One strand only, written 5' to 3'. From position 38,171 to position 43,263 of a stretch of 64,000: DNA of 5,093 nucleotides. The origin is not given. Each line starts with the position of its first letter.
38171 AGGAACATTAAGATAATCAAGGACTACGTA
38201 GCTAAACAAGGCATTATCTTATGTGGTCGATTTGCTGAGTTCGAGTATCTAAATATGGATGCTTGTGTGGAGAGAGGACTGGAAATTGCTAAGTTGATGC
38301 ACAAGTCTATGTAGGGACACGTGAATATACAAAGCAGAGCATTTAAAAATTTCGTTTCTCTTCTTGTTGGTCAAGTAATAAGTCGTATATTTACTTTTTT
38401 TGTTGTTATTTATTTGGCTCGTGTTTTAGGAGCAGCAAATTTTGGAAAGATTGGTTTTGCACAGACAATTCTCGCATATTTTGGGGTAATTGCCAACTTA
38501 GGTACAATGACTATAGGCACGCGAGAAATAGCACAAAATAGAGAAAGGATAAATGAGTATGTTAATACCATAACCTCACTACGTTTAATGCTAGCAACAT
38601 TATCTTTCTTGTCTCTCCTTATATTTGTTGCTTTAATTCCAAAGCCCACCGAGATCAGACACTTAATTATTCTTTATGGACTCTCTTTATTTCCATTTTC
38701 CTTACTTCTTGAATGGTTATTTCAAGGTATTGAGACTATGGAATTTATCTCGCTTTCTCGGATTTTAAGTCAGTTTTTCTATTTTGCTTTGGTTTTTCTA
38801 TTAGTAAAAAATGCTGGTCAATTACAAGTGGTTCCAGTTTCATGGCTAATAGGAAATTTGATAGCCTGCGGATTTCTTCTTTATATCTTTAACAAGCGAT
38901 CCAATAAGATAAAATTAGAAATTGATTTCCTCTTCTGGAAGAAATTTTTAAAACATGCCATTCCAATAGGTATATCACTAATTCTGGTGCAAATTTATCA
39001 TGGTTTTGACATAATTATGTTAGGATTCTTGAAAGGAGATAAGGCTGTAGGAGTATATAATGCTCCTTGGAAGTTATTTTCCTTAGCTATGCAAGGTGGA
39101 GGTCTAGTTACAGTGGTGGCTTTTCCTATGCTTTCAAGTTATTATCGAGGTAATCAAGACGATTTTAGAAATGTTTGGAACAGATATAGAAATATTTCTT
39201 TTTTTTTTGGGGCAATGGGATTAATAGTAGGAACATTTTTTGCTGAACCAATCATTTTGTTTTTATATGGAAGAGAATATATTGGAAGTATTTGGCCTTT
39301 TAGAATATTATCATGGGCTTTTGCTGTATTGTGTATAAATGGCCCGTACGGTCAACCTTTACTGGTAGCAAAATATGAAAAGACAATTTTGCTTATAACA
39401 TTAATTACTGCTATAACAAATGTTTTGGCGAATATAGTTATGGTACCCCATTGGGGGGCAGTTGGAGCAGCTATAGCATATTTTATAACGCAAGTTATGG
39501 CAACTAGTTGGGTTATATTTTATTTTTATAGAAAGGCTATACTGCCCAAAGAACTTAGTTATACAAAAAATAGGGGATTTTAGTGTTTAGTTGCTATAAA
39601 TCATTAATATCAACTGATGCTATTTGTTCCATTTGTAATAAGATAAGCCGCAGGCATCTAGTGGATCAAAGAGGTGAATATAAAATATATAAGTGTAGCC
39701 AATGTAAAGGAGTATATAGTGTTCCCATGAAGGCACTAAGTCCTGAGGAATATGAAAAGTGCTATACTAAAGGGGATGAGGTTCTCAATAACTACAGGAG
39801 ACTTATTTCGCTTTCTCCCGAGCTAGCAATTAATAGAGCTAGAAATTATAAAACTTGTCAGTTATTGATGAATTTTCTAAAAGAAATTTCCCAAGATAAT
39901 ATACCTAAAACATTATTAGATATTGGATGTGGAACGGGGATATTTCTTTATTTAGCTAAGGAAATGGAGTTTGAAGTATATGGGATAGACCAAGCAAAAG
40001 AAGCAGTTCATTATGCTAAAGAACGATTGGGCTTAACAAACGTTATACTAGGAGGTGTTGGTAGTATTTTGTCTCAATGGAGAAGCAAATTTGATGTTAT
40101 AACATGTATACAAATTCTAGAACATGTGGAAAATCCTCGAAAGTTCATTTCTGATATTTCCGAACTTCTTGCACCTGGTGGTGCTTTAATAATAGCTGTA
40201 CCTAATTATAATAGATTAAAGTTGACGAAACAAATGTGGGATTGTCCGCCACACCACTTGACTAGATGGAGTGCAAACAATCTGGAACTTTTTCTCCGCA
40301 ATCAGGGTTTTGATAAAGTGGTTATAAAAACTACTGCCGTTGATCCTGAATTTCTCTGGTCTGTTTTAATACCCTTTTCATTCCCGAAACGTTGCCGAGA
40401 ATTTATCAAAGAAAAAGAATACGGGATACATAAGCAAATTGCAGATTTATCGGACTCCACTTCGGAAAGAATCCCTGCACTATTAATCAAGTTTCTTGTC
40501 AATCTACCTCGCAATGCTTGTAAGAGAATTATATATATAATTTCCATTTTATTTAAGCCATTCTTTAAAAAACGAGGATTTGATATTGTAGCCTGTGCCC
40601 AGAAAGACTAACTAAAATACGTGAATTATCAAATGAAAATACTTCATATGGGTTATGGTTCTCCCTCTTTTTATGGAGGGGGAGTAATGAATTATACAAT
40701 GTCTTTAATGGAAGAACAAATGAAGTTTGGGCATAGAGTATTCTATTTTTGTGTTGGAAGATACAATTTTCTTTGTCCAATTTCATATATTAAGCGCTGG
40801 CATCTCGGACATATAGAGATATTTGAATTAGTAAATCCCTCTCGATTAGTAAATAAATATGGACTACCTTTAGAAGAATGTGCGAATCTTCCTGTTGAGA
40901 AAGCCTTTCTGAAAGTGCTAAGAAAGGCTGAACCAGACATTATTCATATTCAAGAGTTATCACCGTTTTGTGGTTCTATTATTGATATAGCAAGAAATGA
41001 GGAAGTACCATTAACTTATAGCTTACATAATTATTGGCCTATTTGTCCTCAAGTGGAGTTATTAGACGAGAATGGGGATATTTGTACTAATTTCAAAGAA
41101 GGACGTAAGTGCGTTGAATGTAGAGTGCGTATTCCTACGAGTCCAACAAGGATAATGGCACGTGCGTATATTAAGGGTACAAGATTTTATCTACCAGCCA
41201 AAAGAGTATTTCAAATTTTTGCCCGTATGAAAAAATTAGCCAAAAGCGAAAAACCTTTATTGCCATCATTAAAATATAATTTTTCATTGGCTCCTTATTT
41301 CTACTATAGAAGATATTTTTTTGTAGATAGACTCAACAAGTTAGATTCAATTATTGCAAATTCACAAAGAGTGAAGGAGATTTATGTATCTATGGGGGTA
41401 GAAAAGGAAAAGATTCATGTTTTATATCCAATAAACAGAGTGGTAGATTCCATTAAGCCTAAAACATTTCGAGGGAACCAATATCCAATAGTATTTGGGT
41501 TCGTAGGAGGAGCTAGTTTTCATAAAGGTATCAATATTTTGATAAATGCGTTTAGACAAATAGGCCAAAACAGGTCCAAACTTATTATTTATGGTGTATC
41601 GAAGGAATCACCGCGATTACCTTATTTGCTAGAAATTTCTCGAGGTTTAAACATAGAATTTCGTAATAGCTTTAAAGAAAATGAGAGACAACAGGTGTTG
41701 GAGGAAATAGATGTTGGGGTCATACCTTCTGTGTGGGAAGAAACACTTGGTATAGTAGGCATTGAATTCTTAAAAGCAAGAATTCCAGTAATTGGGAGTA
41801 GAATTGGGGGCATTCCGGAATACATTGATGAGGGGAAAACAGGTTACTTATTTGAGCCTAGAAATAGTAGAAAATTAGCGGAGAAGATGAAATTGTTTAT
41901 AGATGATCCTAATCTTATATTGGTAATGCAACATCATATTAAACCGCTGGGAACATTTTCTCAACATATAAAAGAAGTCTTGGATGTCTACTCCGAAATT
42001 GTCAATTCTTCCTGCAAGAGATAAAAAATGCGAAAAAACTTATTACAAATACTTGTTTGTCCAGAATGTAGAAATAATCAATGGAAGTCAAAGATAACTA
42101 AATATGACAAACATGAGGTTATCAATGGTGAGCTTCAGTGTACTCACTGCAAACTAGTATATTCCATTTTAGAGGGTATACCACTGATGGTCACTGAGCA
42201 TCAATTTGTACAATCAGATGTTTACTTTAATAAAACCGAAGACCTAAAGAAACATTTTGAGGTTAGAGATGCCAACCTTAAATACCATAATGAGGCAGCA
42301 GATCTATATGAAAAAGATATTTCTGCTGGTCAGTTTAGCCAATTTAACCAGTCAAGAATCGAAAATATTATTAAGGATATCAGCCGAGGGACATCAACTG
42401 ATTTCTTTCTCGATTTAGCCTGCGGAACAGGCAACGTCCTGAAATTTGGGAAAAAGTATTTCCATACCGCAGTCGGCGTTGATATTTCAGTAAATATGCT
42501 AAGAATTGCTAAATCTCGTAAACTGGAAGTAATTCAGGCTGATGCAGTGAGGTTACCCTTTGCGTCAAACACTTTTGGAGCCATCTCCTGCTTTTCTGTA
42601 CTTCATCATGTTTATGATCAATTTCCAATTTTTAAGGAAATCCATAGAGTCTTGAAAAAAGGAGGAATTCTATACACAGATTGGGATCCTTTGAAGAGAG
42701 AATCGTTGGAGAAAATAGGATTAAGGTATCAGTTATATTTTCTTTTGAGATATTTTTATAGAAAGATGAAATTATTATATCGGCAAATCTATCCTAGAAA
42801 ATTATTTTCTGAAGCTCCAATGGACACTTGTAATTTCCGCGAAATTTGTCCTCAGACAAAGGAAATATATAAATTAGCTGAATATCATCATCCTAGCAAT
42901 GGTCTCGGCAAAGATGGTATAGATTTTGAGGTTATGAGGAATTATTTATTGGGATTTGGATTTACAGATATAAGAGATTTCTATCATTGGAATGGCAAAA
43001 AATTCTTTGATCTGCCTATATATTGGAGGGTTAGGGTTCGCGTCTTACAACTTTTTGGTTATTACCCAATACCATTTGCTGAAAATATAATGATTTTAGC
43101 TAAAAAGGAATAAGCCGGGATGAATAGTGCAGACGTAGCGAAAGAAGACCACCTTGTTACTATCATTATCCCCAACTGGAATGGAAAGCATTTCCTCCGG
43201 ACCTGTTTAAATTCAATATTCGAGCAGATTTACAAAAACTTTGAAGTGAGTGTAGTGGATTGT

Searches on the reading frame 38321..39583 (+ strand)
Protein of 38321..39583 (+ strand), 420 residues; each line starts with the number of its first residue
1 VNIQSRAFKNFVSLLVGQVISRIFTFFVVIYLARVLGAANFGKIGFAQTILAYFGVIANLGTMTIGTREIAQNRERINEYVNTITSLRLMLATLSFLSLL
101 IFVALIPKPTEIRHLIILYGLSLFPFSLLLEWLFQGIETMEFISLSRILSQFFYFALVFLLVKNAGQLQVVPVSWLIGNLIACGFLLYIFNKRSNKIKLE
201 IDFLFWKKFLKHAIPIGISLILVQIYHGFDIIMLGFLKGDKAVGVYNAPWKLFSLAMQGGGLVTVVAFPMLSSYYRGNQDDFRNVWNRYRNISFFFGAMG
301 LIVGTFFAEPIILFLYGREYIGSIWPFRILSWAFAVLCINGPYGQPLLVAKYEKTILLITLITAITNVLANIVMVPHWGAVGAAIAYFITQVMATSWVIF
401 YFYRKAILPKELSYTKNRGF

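Call 15: search_protein_families(library=pfam, proteins=[window:38321-39583:+], max_evalue=0.00001)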
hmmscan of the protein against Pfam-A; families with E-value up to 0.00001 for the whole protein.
window:38321-39583:+ (420 aa): 2 families
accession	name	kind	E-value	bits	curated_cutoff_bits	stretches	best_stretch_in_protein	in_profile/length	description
PF01943.22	Polysacc_synt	-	1.7e-38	133.1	28.2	1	9-273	3-272/274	Polysaccharide biosynthesis protein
PF13440.11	Polysacc_synt_3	-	4.4e-11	43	23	1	32-323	2-291/293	Polysaccharide biosynthesis protein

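Call 73: search_protein_families(library=ncbifam, proteins=[window:38321-39583:+], max_evalue=0.01)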
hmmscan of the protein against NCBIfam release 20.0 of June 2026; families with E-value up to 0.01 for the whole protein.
window:38321-39583:+ (420 aa): 2 families
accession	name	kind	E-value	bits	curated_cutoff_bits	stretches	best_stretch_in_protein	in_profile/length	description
NF041871.1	Wzx_EPS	equivalog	1.4e-13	50.4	800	1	22-395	17-399/492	exopolysaccharide biosynthesis flippase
NF050818.1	PolSacchBiosHfsF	equivalog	0.00081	18.5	700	1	17-390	12-391/468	polysaccharide biosynthesis protein HfsF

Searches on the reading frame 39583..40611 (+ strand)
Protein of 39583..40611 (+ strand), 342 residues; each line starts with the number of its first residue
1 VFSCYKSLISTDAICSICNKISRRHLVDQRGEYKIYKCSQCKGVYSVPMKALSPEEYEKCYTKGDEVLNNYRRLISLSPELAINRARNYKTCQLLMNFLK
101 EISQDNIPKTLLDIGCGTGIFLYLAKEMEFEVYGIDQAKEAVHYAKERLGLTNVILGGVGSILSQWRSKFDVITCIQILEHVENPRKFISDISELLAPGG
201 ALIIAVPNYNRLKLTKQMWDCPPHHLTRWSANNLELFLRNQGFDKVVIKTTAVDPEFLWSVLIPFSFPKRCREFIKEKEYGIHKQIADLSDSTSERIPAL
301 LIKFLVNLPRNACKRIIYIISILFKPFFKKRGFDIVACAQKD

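Call 15: search_protein_families(library=pfam, proteins=[window:39583-40611:+], max_evalue=0.00001)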
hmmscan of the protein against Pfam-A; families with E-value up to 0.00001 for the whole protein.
window:39583-40611:+ (342 aa): 9 families
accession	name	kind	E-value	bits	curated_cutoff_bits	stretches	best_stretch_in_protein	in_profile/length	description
PF13489.12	Methyltransf_23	-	1.5e-23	83.8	27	1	86-246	4-162/164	Methyltransferase domain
PF13847.12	Methyltransf_31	-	2.3e-18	66.7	27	1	110-217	6-127/145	Methyltransferase domain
PF08241.18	Methyltransf_11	-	1.9e-16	60.9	21.2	1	112-204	1-95/95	Methyltransferase domain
PF08242.18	Methyltransf_12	-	3.1e-15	57.1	30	1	112-202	1-98/98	Methyltransferase domain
PF13649.12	Methyltransf_25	-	7.9e-14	52.6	27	1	112-200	2-97/97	Methyltransferase domain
PF07021.18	MetW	-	1.9e-08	34.6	21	1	111-214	17-117/193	Methionine biosynthesis protein MetW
PF05219.18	DREV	-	1.2e-06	28.3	26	1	101-206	88-188/265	DREV methyltransferase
PF06325.19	PrmA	-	1.7e-06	28.2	22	1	88-204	144-258/296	Ribosomal protein L11 methyltransferase (PrmA)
PF02353.26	CMAS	-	7.3e-06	25.9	27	0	109-204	64-164/273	Mycolic acid cyclopropane synthetase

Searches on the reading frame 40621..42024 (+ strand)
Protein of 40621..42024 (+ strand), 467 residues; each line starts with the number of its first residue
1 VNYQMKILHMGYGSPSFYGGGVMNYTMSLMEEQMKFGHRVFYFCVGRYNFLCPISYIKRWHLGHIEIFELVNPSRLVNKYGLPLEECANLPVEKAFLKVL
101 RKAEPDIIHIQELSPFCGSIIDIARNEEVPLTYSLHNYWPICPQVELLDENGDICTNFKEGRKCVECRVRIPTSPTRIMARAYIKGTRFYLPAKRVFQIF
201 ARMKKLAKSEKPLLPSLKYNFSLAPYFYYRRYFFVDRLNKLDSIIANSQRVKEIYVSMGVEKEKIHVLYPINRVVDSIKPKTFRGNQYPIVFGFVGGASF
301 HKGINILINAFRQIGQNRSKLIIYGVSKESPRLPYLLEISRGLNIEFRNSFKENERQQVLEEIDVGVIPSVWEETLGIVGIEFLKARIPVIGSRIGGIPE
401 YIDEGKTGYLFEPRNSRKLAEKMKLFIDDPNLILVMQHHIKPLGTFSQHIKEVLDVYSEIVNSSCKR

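Call 15: search_protein_families(library=pfam, proteins=[window:40621-42024:+], max_evalue=0.00001)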
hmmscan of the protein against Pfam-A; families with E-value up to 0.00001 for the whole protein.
window:40621-42024:+ (467 aa): 4 families
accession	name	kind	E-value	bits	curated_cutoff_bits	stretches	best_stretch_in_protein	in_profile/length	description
PF00534.26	Glycos_transf_1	-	3.9e-23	82.3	26.4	1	288-432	14-161/172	Glycosyl transferases group 1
PF13692.12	Glyco_trans_1_4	-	6.4e-22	78.8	27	1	291-429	3-142/142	Glycosyl transferases group 1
PF13439.12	Glyco_transf_4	-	1.5e-15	58.1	28.5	1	20-143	2-109/170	Glycosyltransferase Family 4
PF13579.12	Glyco_trans_4_4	-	1.3e-08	35.8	29.7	0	20-140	1-106/158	Glycosyl transferase 4-like domain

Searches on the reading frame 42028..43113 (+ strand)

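Call 16: search_protein_families(library=pfam, proteins=[window:42028-43113:+], max_evalue=0.00001)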
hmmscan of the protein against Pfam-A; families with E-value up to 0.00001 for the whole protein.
window:42028-43113:+ (361 aa): 8 families
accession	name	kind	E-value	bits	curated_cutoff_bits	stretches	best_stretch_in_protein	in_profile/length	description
PF08241.18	Methyltransf_11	-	4.7e-23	82.1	21.2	1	128-216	1-94/95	Methyltransferase domain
PF13649.12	Methyltransf_25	-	2.9e-19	70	27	1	128-213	2-97/97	Methyltransferase domain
PF13847.12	Methyltransf_31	-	1.2e-13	51.4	27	1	127-217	7-109/145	Methyltransferase domain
PF08242.18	Methyltransf_12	-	2.3e-12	47.9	30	1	128-215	1-98/98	Methyltransferase domain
PF13489.12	Methyltransf_23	-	6.1e-12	46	27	1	127-220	26-120/164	Methyltransferase domain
PF01209.24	Ubie_methyltran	-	5e-11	42.8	20.1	1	113-217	37-151/233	ubiE/COQ5 methyltransferase family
PF03966.22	Trm112p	-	5.7e-08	33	22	1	3-50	2-40/40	Trm112p-like protein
PF05148.21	Methyltransf_8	-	5.8e-07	30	27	1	84-216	33-155/219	Hypothetical methyltransferase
